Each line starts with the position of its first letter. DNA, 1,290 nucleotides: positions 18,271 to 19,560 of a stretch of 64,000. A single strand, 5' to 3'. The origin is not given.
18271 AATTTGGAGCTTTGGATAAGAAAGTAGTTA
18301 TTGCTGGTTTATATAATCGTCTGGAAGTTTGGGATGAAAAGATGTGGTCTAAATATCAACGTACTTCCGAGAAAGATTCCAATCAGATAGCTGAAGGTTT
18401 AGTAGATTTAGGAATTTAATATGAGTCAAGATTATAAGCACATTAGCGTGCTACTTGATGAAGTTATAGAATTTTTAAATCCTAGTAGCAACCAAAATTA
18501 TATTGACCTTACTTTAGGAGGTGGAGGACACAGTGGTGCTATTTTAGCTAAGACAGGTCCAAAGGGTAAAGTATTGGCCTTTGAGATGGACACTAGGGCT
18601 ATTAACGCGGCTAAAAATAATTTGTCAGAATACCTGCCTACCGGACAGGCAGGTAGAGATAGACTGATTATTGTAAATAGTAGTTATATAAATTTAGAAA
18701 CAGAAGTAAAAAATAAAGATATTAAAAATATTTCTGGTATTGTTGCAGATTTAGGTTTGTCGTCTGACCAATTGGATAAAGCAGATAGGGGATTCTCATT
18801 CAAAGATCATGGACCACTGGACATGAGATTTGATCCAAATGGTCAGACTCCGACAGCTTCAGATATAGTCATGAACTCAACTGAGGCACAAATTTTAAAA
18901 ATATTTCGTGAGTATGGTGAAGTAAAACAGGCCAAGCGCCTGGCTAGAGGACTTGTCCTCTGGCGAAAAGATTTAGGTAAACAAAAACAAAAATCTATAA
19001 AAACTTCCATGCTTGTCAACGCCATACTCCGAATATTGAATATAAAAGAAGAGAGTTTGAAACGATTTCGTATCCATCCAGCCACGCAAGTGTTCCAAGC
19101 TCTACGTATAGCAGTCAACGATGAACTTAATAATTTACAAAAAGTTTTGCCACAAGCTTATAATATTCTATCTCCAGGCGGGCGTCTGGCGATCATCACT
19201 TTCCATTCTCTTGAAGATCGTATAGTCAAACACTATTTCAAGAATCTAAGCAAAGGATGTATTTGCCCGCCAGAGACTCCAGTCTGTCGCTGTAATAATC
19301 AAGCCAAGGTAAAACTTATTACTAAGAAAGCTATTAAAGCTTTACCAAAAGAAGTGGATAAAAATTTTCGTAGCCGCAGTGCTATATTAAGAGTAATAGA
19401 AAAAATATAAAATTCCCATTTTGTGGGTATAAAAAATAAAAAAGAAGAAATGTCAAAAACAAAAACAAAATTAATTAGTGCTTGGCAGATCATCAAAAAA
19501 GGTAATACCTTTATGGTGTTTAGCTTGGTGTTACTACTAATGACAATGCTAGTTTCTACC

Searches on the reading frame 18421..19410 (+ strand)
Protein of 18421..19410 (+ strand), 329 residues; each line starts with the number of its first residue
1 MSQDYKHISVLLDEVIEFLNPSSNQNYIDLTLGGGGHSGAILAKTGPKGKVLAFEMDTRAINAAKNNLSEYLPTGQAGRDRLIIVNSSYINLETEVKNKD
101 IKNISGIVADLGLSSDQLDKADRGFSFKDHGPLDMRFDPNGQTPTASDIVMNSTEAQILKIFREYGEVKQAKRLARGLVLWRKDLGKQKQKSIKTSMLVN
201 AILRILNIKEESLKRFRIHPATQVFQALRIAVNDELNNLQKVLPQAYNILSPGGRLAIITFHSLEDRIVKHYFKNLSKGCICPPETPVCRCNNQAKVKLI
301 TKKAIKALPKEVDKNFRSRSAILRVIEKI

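Call 96: search_solved_structures(query=window:18421-19410:+, max_evalue=1e-10, show_alignments=1)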
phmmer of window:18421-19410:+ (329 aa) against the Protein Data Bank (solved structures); distinct sequences matched with E-value up to 1e-10: 7.
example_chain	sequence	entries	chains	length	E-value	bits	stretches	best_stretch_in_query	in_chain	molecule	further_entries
3tka_A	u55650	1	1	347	8.9e-57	195.9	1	1-328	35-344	Ribosomal RNA small subunit methyltransferase H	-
1m6y_A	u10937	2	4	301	7.7e-47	163.3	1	5-288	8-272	S-adenosyl-methyltransferase mraW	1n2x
1wg8_A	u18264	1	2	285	2.9e-45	158.1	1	6-276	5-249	predicted S-adenosylmethionine-dependent methyltransferase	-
7pnv_b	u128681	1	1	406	1.4e-43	152.6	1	6-277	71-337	12S rRNA N4-methylcytidine methyltransferase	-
8ipi_A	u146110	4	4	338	3e-43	151.5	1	7-277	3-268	12S rRNA N4-methylcytidine (m4C) methyltransferase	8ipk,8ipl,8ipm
7pnx_b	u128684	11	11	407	4.5e-43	150.9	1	6-277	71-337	12S rRNA N4-methylcytidine (m4C) methyltransferase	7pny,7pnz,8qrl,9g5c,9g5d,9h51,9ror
6sg9_FF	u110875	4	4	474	1.9e-11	47.1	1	26-270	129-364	mt-SAF14 | S-adenosyl-methyltransferase mraW-like protein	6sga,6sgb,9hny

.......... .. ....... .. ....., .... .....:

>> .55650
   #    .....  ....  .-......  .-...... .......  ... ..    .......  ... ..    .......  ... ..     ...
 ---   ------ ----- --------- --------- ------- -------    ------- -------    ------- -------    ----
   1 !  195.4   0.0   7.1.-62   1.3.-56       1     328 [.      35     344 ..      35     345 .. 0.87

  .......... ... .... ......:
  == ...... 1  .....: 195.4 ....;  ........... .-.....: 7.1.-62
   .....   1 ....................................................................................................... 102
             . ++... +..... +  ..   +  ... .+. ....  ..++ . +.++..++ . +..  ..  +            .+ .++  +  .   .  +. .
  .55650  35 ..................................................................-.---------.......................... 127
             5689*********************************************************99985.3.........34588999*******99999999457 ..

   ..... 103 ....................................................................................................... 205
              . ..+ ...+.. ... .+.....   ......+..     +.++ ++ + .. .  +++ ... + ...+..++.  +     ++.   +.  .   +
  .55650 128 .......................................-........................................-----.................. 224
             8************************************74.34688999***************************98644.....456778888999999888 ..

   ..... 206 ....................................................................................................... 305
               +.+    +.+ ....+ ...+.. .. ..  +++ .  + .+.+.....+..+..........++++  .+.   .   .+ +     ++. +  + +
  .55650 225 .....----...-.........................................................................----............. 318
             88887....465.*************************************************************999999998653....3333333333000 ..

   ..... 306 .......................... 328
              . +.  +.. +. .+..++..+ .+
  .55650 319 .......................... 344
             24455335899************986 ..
